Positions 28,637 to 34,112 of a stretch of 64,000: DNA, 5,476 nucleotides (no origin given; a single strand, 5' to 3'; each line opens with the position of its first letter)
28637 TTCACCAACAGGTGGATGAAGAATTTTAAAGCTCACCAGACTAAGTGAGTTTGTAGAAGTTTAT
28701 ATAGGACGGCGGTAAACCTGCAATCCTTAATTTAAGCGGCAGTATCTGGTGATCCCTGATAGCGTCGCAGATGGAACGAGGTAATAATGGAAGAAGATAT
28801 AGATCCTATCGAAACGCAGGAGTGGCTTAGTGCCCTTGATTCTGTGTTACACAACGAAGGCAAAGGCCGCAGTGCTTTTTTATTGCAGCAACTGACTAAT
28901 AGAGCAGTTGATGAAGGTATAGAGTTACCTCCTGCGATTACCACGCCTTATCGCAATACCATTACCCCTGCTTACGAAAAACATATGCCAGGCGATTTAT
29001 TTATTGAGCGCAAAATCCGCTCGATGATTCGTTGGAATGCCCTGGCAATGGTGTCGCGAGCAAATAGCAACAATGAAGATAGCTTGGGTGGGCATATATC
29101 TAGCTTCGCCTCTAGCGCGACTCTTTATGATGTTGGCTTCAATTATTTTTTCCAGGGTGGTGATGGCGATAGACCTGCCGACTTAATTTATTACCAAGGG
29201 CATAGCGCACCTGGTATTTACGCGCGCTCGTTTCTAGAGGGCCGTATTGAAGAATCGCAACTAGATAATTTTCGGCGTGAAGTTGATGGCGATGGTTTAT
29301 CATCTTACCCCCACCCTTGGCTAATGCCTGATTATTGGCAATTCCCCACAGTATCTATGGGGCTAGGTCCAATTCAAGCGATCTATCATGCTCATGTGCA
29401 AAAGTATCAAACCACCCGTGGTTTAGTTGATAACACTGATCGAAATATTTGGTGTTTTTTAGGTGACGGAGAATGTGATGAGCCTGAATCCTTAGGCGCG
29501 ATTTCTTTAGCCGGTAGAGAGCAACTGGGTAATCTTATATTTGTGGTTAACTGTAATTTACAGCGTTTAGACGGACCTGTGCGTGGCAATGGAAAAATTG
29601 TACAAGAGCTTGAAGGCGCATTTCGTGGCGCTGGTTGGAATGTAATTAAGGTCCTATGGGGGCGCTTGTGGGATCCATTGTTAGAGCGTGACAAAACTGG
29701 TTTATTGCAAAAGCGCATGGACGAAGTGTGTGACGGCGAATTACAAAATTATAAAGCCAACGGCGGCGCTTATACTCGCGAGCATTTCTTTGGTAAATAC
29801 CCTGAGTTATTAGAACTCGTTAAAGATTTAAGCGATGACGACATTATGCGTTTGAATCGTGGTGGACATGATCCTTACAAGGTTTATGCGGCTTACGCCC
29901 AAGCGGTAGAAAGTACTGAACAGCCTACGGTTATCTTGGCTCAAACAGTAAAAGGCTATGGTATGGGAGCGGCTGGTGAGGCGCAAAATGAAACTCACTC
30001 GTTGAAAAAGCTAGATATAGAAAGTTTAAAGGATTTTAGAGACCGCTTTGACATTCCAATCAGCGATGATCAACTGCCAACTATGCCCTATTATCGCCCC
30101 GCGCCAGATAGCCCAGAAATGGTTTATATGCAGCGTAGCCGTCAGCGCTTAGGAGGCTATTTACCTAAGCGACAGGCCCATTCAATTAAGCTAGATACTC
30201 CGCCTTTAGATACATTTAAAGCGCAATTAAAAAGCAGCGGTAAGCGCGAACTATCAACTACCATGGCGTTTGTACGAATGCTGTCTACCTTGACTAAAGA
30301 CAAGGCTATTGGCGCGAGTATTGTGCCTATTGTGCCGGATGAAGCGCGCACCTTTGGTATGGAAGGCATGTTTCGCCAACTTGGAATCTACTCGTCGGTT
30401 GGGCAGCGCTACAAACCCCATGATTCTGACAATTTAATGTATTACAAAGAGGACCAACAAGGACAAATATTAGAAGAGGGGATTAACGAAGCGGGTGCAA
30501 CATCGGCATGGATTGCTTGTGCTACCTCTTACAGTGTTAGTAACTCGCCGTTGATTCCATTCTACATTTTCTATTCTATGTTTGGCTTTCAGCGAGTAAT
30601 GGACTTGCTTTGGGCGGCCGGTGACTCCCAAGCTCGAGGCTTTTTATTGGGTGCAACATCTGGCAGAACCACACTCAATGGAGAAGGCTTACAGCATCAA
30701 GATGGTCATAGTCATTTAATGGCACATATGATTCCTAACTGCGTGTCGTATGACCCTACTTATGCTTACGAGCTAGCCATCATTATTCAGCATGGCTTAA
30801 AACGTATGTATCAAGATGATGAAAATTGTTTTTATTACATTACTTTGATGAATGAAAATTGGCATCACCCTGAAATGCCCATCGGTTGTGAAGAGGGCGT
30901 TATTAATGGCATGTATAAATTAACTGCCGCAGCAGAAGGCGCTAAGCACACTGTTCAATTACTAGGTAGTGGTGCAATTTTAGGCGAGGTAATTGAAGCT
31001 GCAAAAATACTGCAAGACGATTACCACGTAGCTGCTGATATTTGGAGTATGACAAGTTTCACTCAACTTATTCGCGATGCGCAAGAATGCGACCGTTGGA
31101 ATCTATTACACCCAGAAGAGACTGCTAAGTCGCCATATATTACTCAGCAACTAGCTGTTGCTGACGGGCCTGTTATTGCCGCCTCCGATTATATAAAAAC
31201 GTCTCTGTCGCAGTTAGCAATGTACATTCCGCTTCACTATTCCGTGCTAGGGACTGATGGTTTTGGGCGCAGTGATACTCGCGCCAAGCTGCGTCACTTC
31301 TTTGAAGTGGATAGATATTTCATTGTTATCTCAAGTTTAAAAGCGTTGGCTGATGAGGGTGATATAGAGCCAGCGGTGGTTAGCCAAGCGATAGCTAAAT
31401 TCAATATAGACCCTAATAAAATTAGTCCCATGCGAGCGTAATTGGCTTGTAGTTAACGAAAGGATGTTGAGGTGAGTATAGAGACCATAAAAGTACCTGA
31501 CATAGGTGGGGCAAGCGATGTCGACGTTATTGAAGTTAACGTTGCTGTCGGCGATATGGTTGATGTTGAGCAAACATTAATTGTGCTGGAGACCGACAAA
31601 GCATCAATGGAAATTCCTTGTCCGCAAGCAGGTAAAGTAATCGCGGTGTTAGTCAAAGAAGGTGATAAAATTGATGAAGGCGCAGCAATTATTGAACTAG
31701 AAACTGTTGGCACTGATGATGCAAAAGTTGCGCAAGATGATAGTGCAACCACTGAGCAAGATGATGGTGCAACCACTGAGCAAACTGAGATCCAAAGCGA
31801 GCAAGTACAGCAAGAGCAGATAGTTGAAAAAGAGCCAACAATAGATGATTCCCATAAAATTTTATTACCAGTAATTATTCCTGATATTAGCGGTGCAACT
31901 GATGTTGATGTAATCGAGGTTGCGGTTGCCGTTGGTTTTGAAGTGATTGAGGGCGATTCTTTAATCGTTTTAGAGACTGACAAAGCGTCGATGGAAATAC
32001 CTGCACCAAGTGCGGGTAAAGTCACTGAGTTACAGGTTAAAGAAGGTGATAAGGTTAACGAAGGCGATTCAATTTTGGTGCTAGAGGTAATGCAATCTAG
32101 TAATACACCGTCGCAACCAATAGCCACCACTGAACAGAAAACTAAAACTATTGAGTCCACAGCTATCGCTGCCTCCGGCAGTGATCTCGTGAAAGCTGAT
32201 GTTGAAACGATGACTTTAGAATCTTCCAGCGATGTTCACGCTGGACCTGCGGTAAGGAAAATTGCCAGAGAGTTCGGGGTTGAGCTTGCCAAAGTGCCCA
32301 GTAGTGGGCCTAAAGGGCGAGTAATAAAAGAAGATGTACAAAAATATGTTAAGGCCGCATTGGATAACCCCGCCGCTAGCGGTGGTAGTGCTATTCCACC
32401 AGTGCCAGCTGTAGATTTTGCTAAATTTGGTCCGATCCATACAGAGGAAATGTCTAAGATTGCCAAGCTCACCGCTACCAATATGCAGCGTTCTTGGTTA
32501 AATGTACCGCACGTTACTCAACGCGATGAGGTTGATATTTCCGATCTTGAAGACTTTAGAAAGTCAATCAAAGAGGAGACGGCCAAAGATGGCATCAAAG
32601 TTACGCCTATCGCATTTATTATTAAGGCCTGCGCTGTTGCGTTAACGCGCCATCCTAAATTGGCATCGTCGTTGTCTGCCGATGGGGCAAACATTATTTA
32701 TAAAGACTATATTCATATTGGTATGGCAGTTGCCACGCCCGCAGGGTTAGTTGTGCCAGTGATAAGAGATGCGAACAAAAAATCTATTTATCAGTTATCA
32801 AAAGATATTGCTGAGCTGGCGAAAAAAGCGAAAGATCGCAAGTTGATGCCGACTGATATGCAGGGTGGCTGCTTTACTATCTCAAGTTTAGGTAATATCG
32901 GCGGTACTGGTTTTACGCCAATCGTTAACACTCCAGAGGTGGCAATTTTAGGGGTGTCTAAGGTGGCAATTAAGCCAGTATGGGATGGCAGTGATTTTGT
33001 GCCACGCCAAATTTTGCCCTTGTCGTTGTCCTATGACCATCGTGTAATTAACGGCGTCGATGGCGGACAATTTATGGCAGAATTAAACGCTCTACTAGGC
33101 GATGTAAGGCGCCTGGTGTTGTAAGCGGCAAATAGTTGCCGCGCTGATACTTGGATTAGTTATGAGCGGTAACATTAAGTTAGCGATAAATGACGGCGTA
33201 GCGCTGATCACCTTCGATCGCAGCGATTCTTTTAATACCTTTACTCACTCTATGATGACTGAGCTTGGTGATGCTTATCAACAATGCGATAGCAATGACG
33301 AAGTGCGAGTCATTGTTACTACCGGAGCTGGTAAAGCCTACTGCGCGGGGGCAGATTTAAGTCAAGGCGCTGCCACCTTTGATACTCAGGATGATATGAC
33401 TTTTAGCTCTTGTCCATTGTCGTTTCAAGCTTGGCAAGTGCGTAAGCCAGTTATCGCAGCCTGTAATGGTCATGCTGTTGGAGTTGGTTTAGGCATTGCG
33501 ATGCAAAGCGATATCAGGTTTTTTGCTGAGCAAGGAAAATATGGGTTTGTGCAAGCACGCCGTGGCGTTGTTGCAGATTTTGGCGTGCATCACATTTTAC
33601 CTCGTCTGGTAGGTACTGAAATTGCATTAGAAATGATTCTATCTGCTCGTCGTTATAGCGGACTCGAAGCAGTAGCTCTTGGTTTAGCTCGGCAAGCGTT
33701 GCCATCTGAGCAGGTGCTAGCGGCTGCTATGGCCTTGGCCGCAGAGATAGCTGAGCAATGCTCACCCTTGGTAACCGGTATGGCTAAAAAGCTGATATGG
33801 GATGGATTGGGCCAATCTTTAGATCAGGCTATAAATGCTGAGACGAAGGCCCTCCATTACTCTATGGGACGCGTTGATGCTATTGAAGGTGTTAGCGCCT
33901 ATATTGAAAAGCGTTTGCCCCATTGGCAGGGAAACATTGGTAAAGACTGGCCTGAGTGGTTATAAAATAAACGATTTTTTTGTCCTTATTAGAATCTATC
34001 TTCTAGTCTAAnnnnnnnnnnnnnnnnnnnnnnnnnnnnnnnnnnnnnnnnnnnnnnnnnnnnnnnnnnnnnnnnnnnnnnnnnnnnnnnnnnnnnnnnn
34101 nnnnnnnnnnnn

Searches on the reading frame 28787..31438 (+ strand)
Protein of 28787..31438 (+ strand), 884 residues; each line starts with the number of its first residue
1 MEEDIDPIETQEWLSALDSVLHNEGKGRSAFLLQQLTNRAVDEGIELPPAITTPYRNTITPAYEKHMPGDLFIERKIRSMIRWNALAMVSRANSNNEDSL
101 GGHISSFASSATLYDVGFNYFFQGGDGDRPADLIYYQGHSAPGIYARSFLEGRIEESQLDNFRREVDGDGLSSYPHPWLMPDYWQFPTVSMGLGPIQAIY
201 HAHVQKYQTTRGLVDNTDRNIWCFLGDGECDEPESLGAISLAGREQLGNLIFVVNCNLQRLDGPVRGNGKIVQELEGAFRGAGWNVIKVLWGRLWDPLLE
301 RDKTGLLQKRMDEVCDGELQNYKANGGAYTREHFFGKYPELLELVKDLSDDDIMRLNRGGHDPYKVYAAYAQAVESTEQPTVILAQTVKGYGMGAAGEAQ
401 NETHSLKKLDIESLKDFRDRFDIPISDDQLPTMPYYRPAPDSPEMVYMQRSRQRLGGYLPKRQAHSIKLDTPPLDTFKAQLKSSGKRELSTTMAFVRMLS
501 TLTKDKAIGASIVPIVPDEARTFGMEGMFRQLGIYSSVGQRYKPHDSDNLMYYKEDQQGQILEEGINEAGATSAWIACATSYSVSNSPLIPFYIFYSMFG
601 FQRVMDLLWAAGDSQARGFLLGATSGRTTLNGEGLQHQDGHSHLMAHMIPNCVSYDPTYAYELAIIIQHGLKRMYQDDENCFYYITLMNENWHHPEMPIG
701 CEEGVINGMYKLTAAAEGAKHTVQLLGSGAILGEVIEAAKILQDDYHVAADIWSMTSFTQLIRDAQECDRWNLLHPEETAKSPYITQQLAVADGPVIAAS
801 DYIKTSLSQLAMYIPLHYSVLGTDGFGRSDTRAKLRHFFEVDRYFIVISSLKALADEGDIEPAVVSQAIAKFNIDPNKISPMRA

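Call 45: search_protein_families(library=pfam, proteins=[window:28787-31438:+], max_evalue=0.00001)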
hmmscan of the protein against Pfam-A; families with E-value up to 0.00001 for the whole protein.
window:28787-31438:+ (884 aa): 3 families
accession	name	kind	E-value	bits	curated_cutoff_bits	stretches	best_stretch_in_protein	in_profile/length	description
PF17831.6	PDH_E1_M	-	5.8e-114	379.5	23.2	1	475-695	7-229/229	Pyruvate dehydrogenase E1 component middle domain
PF22613.1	Transketolase_C_1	-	1e-20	74.4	27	1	708-842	1-113/113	Transketolase-like TK C-terminal domain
PF00456.26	Transketolase_N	-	2.9e-14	53.3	22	1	137-289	62-213/334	Transketolase, thiamine diphosphate binding domain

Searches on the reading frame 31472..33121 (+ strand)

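Call 45: search_protein_families(library=pfam, proteins=[window:31472-33121:+], max_evalue=0.00001)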
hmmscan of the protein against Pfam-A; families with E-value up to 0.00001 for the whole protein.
window:31472-33121:+ (550 aa): 4 families
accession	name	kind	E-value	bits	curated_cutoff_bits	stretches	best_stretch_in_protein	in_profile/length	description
PF00198.28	2-oxoacid_dh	-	2.9e-81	272.7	23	1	323-549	5-231/232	2-oxoacid dehydrogenases acyltransferase (catalytic domain)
PF00364.28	Biotin_lipoyl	-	6.4e-36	122.5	22.1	2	5-76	2-73/73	Biotin-requiring enzyme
PF02817.22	E3_binding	-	5.5e-15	55.7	23.7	1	255-290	1-36/36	e3 binding domain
PF13533.13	Biotin_lipoyl_2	-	1.4e-09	38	29.8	1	178-205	5-32/32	Biotin-lipoyl like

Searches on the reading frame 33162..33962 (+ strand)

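Call 45: search_protein_families(library=pfam, proteins=[window:33162-33962:+], max_evalue=0.00001)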
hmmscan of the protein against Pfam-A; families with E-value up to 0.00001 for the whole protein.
window:33162-33962:+ (267 aa): 2 families
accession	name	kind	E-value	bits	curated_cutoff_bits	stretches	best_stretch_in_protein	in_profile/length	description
PF00378.25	ECH_1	-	1.5e-53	182.1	27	1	9-257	2-250/251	Enoyl-CoA hydratase/isomerase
PF16113.10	ECH_2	-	7.9e-32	111.5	27.2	1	14-194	2-186/335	Enoyl-CoA hydratase/isomerase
